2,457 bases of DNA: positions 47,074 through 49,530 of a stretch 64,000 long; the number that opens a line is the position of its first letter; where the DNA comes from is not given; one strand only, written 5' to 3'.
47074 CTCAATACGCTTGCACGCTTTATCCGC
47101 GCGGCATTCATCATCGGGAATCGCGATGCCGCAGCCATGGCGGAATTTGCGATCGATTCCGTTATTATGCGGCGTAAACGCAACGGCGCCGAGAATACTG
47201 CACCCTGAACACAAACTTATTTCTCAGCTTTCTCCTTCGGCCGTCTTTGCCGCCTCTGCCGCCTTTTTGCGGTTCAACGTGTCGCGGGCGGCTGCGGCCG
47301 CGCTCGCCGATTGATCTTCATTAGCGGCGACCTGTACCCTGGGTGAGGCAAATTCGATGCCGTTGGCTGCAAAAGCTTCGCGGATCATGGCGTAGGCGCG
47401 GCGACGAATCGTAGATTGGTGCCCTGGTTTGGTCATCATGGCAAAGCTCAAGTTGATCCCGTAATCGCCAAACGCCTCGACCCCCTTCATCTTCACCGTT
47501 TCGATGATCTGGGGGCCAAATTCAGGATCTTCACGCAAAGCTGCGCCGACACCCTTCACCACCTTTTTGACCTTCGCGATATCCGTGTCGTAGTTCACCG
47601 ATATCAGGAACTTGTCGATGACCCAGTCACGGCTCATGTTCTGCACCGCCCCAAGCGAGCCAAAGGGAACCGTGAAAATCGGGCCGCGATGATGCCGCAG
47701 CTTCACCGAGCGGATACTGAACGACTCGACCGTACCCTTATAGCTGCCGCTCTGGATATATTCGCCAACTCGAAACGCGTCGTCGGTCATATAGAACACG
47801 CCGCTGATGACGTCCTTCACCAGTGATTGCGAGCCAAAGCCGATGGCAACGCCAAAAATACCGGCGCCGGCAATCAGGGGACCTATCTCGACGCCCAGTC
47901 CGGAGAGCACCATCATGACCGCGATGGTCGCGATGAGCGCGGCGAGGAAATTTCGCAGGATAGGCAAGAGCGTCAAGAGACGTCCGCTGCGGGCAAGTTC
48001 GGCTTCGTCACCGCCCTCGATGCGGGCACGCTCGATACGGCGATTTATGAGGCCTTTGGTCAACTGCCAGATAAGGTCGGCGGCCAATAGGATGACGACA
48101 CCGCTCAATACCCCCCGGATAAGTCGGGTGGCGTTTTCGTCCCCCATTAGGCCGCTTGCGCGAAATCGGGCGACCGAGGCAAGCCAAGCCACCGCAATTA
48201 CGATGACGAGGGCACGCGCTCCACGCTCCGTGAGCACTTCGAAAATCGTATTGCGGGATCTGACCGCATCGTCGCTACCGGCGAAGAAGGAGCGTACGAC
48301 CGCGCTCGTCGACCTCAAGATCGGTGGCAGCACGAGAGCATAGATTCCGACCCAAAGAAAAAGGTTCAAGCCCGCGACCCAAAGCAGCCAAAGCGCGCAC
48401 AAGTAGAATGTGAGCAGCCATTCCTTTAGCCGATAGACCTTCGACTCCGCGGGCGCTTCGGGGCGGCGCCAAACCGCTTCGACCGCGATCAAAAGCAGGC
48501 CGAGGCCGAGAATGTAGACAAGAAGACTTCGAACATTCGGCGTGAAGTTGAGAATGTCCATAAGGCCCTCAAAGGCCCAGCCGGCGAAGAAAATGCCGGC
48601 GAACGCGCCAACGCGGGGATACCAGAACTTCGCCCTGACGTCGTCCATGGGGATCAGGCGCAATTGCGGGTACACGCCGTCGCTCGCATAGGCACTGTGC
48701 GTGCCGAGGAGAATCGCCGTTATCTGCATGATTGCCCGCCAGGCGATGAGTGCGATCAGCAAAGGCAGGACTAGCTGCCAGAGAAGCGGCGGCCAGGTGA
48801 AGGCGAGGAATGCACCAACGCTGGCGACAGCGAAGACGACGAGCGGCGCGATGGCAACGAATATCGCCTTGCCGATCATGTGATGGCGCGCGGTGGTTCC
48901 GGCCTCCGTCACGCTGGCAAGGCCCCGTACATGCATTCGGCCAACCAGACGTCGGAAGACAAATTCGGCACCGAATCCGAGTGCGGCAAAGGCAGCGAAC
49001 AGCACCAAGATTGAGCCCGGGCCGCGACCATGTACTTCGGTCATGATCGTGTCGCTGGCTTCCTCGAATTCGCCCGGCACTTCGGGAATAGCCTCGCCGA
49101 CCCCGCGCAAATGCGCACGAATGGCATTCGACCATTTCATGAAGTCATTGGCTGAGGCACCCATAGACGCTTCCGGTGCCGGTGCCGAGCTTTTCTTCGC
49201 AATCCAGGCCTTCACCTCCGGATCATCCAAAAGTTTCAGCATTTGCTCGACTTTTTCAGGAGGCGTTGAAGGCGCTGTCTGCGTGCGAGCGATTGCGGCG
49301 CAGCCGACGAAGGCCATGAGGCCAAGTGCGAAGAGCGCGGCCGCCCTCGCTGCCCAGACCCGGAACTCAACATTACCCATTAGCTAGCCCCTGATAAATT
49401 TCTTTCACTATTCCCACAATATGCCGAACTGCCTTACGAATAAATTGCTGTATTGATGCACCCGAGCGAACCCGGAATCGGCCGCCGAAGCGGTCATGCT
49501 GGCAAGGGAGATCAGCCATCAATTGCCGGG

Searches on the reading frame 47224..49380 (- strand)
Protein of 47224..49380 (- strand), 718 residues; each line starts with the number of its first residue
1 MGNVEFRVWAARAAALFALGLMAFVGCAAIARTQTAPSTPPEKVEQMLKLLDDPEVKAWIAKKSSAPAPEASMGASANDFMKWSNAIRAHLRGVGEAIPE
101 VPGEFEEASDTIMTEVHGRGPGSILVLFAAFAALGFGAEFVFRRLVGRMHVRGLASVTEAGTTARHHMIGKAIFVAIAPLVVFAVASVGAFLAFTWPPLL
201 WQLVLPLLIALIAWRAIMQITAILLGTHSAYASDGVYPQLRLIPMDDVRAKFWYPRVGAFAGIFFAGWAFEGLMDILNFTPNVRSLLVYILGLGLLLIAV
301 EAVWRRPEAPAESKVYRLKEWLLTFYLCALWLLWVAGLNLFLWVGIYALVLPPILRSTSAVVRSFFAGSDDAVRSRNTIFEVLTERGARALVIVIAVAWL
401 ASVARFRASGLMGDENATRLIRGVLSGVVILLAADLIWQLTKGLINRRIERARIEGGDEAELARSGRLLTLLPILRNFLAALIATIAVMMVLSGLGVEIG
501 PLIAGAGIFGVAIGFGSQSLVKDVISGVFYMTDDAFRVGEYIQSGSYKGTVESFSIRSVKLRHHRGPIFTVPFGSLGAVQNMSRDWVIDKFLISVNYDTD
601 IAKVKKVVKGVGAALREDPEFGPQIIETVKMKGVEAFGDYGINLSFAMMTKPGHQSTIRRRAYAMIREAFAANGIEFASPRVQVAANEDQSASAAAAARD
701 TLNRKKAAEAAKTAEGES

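Call 17: find_homologous_proteins(query=window:47224-49380:-, max_evalue=1e-50)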
Query window:47224-49380:- (718 aa): 783 proteins with E <= 1e-50 among 8000 candidates; the best 120 are listed.
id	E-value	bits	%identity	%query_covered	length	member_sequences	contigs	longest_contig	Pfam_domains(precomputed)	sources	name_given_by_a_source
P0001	0.0e+0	1568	100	100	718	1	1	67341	PF21088.3,PF00924.25,PF21082.3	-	-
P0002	0.0e+0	1411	89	98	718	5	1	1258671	PF21088.3,PF00924.25,PF21082.3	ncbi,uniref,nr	ncbi:mechanosensitive ion channel [Phyllobacterium sp. SYP-B3895]|uniref:mechanosensitive ion channe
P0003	0.0e+0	1264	80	98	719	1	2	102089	PF21088.3,PF00924.25,PF21082.3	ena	-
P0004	0.0e+0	1210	78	100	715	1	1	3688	PF21088.3,PF00924.25,PF21082.3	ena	-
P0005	0.0e+0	1188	76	100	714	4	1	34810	PF21088.3,PF00924.25,PF21082.3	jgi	jgi:moderate conductance mechanosensitive channel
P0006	0.0e+0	1174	76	97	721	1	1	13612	PF00924.25,PF21082.3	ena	-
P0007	0.0e+0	1163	75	99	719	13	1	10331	PF21088.3,PF00924.25,PF21082.3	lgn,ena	-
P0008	0.0e+0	1159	74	100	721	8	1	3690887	PF00924.25,PF21082.3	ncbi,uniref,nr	ncbi:mechanosensitive ion channel family protein [Phyllobacterium sp. A18/5-2]|uniref:mechanosensiti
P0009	0.0e+0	1159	75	99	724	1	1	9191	PF00924.25,PF21082.3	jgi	jgi:small-conductance mechanosensitive channel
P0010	0.0e+0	1153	76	96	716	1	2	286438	PF00924.25,PF21082.3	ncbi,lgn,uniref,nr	ncbi:hypothetical protein B5P45_18870 [Phyllobacterium zundukense]|uniref:Mechanosensitive ion chann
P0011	0.0e+0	1152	77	95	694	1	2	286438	PF00924.25,PF21082.3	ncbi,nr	ncbi:mechanosensitive ion channel family protein [Phyllobacterium zundukense]|nr:mechanosensitive io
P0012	0.0e+0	1151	74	96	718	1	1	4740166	PF00924.25,PF21082.3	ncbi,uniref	ncbi:mechanosensitive ion channel family protein [Phyllobacterium sp. LjRoot231]|uniref:mechanosensi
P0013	0.0e+0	1148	75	97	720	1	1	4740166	PF00924.25,PF21082.3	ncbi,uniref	ncbi:mechanosensitive ion channel family protein [Phyllobacterium sp. LjRoot231]|uniref:mechanosensi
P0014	0.0e+0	1145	75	100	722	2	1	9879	PF00924.25,PF21082.3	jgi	-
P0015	0.0e+0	1139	75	96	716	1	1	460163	PF00924.25,PF21082.3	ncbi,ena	-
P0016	0.0e+0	1136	77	94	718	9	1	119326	PF00924.25,PF21082.3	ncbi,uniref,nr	ncbi:hypothetical protein CU102_20540 [Phyllobacterium brassicacearum]|uniref:Mechanosensitive ion c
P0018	0.0e+0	1128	72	96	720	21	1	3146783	PF00924.25,PF21082.3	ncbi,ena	-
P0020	0.0e+0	1115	73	99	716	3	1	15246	PF00924.25,PF21082.3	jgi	jgi:moderate conductance mechanosensitive channel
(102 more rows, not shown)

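Call 19: find_encoding_contigs(protein=P0002, flank=3000, max_places=2)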
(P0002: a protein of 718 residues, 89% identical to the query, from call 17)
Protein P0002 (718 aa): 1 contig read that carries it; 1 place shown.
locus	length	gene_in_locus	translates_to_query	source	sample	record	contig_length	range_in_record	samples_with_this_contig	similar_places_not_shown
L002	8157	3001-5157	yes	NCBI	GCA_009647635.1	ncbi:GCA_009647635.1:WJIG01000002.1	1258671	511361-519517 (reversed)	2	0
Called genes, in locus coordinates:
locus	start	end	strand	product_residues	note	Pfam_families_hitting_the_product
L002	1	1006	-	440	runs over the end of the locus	PF13356:Arm-DNA-bind_3 (weak), PF00589:Phage_integrase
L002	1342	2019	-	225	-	PF06707:DUF1194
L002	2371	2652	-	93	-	-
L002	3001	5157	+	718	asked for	PF21088:MS_channel_1st (weak), PF00924:MS_channel_2nd, PF21082:MS_channel_3rd (weak)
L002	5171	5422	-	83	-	-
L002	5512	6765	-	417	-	PF04932:Wzy_C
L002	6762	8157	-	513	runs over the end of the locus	PF13727:CoA_binding_3, PF02397:Bac_transf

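Call 20: find_encoding_contigs(protein=P0003, flank=3000, max_places=2)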
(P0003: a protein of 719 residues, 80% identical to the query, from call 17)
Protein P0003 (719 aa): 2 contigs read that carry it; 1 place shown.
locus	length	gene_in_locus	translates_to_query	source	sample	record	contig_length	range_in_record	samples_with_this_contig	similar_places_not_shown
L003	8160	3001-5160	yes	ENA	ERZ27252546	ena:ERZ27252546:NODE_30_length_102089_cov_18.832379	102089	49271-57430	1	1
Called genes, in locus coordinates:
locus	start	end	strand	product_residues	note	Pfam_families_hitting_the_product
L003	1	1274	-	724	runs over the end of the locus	PF00535:Glycos_transf_2, PF13641:Glyco_tranf_2_3, PF13506:Glyco_transf_21, PF13632:Glyco_trans_2_3, PF03552:Cellulose_synt, PF07238:PilZ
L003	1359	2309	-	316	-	PF17038:CBP_BcsN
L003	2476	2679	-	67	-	-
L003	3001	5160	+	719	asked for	PF21088:MS_channel_1st (weak), PF00924:MS_channel_2nd, PF21082:MS_channel_3rd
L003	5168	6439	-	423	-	PF04932:Wzy_C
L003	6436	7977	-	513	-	PF13727:CoA_binding_3, PF02397:Bac_transf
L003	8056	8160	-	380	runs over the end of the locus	PF13439:Glyco_transf_4, PF13579:Glyco_trans_4_4, PF20706:GT4-conflict, PF00534:Glycos_transf_1, PF13692:Glyco_trans_1_4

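Call 21: find_encoding_contigs(protein=P0008, flank=3000, max_places=2)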
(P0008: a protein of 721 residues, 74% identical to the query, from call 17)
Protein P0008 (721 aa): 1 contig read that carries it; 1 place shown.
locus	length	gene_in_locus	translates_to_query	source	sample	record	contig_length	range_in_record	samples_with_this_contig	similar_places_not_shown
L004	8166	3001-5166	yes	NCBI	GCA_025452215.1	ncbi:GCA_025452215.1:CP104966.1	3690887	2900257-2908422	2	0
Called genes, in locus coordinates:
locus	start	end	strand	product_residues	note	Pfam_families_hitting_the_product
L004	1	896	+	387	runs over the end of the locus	PF00083:Sugar_tr (weak), PF05977:MFS_3 (weak), PF12832:MFS_1_like, PF07690:MFS_1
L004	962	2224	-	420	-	PF01266:DAO (faint), PF01494:FAD_binding_3 (weak), PF03486:HI0933_like, PF07992:Pyr_redox_2 (weak), PF22780:HI0933_like_1st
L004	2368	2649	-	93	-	-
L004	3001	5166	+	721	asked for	PF00924:MS_channel_2nd, PF21082:MS_channel_3rd (weak)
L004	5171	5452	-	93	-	PF00563:EAL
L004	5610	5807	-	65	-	-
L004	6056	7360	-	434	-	PF04932:Wzy_C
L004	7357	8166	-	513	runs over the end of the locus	PF13727:CoA_binding_3, PF02397:Bac_transf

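Call 22: find_encoding_contigs(protein=P0016, flank=3000, max_places=2)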
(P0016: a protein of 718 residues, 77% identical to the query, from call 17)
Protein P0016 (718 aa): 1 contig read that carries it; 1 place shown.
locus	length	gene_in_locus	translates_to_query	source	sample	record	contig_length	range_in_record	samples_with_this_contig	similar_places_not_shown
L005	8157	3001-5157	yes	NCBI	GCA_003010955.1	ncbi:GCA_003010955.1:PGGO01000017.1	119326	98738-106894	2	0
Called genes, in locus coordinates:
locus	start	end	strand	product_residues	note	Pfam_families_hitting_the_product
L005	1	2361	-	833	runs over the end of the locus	PF17854:FtsK_alpha, PF01580:FtsK_SpoIIIE, PF09397:FtsK_gamma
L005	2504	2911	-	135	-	-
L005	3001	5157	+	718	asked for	PF00924:MS_channel_2nd, PF21082:MS_channel_3rd (faint)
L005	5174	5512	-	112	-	-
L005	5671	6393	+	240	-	PF00392:GntR, PF07729:FCD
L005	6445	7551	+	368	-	PF02746:MR_MLE_N, PF13378:MR_MLE_C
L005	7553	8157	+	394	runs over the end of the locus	PF02746:MR_MLE_N, PF13378:MR_MLE_C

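Call 34: find_encoding_contigs(protein=P0005, flank=2000, max_places=3)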
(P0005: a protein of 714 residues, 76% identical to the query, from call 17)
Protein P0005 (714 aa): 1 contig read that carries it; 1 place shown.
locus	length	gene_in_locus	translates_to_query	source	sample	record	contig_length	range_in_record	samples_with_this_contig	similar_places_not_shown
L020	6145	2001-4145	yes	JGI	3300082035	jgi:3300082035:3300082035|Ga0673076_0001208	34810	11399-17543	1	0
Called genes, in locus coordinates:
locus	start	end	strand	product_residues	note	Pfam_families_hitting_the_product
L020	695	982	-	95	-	-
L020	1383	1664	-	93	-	-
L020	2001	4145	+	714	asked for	PF21088:MS_channel_1st (weak), PF00924:MS_channel_2nd, PF21082:MS_channel_3rd (weak)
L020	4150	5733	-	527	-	PF12792:CSS-motif, PF00563:EAL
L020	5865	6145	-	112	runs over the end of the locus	-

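Call 35: find_encoding_contigs(protein=P0012, flank=2000, max_places=2)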
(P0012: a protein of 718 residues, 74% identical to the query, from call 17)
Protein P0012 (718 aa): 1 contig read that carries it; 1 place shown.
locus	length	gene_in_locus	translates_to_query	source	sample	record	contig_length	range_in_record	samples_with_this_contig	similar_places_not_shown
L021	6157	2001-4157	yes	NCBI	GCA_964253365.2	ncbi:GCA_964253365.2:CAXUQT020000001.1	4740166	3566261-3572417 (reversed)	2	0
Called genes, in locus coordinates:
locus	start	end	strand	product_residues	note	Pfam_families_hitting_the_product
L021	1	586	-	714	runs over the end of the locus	PF03707:MHYT, PF00990:GGDEF, PF00563:EAL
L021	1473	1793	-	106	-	-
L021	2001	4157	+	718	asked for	PF00924:MS_channel_2nd, PF21082:MS_channel_3rd (weak)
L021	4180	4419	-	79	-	-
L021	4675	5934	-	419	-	PF04932:Wzy_C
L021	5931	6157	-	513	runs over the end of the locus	PF13727:CoA_binding_3, PF02397:Bac_transf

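Call 36: find_encoding_contigs(protein=P0013, flank=2000, max_places=2)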
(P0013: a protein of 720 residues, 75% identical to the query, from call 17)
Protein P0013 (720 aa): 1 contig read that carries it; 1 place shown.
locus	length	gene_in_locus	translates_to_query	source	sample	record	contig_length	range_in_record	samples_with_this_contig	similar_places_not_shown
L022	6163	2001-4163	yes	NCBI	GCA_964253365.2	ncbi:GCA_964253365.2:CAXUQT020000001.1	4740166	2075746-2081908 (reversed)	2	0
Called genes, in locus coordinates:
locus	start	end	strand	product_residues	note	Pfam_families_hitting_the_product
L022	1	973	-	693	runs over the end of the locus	-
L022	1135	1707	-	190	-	-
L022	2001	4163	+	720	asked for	PF00924:MS_channel_2nd, PF21082:MS_channel_3rd (faint)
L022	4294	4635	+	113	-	-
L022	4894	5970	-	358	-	PF01594:AI-2E_transport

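Call 37: find_encoding_contigs(protein=P0018, flank=2000, max_places=3)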
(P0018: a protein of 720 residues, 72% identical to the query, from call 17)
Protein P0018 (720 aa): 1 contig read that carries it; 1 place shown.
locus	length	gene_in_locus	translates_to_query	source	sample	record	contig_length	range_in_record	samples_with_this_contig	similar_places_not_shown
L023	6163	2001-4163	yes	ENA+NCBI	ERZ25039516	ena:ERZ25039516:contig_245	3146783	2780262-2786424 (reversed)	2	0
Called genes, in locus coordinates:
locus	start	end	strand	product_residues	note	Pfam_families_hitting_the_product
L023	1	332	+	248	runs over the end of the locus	PF00106:adh_short, PF08659:KR, PF01370:Epimerase (weak), PF13561:adh_short_C2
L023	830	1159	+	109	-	-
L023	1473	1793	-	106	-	-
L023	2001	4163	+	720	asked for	PF00924:MS_channel_2nd, PF21082:MS_channel_3rd (weak)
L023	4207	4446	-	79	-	-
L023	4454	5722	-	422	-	PF04932:Wzy_C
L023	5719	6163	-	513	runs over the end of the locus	PF13727:CoA_binding_3, PF02397:Bac_transf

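Call 49: find_encoding_contigs(protein=P0007, flank=1500, max_places=3)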
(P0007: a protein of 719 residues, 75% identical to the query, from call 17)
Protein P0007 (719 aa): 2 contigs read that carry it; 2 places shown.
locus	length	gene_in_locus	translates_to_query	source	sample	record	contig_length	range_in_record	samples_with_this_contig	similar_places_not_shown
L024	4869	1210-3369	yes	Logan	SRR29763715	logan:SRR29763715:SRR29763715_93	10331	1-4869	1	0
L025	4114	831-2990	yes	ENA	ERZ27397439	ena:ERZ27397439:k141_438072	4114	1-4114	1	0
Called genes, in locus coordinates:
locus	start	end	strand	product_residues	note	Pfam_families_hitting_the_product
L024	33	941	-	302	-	PF00491:Arginase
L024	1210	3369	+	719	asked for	PF21088:MS_channel_1st (weak), PF00924:MS_channel_2nd, PF21082:MS_channel_3rd (weak)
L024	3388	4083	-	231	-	PF00440:TetR_N, PF02909:TetR_C_1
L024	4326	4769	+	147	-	PF01042:Ribonuc_L-PSP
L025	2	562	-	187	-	?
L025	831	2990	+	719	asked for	PF21088:MS_channel_1st (weak), PF00924:MS_channel_2nd, PF21082:MS_channel_3rd (weak)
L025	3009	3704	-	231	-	PF00440:TetR_N, PF02909:TetR_C_1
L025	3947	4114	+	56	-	?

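Call 50: find_encoding_contigs(protein=P0009, flank=1500, max_places=2)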
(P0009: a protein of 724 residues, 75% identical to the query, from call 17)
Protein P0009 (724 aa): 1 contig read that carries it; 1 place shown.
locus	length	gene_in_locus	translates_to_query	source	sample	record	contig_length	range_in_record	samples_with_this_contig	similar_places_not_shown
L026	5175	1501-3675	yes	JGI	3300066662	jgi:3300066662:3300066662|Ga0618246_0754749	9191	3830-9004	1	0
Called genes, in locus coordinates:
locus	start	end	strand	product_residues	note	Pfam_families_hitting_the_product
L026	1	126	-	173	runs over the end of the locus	PF09335:VTT_dom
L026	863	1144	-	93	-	-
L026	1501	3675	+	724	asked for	PF00924:MS_channel_2nd, PF21082:MS_channel_3rd (weak)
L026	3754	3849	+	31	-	-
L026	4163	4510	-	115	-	-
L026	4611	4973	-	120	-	-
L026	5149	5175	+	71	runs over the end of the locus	?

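Call 51: find_encoding_contigs(protein=P0014, flank=1500, max_places=2)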
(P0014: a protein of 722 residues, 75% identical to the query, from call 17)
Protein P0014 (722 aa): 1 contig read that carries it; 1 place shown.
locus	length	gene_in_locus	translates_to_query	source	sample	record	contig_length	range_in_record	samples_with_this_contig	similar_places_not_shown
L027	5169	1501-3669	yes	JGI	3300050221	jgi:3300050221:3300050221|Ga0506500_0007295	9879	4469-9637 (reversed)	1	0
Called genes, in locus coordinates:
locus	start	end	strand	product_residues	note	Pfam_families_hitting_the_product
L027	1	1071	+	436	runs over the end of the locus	?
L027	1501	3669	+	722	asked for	PF00924:MS_channel_2nd, PF21082:MS_channel_3rd (weak)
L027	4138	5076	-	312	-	PF00126:HTH_1, PF03466:LysR_substrate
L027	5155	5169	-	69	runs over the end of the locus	-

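Call 52: find_encoding_contigs(protein=P0020, flank=1500, max_places=2)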
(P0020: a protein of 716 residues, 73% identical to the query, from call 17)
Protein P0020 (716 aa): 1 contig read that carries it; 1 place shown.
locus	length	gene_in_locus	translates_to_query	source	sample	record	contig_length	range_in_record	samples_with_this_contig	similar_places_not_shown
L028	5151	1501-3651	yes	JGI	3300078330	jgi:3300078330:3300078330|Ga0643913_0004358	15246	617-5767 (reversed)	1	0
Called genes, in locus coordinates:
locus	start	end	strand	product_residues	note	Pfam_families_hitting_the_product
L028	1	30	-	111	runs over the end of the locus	-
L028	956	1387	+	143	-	PF00571:CBS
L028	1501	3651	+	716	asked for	PF00924:MS_channel_2nd, PF21082:MS_channel_3rd (faint)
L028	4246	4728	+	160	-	PF10604:Polyketide_cyc2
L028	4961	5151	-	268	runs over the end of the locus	?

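Call 76: search_protein_families(library=pfam, proteins=[window:47224-49380:-], max_evalue=0.01)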
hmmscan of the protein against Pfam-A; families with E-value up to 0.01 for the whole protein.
window:47224-49380:- (718 aa): 3 families
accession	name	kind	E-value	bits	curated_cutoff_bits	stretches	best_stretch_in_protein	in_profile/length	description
PF00924.24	MS_channel_2nd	-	9.8e-15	54.9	20.2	1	520-584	2-68/68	Mechanosensitive ion channel, beta-domain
PF21082.3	MS_channel_3rd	-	3.3e-08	34.3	21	1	591-677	3-88/88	Mechanosensitive ion channel MscS, C-terminal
PF21088.3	MS_channel_1st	-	1.5e-05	25.3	23.1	1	479-518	3-42/42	Mechanosensitive ion channel, transmembrane helices 2/3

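Call 77: search_protein_families(library=ncbifam, proteins=[window:47224-49380:-], max_evalue=0.01)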
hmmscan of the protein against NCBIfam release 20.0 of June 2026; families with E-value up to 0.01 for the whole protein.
window:47224-49380:- (718 aa): 6 families
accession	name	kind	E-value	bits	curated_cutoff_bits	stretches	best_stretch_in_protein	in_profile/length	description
NF008542.0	PRK11465.1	equivalog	6.2e-46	157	596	1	388-698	430-736/741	mechanosensitive channel protein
NF047601.1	MscSThanab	equivalog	1e-33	117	500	1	467-687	60-277/280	small-conductance mechanosensitive channel MscS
NF007662.0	PRK10334.1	subfamily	3.3e-20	72.5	321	1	478-687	68-278/286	small-conductance mechanosensitive channel MscS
NF047602.1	MscsSHelicob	equivalog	4.2e-10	39.5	400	1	474-684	44-256/260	small-conductance mechanosensitive channel MscS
NF008438.0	PRK11281.1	equivalog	2.9e-06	25.4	991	1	479-607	882-1014/1113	mechanosensitive channel MscK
NF008180.0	PRK10929.1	equivalog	0.0093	13.8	809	0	483-689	883-1088/1109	miniconductance mechanosensitive channel MscM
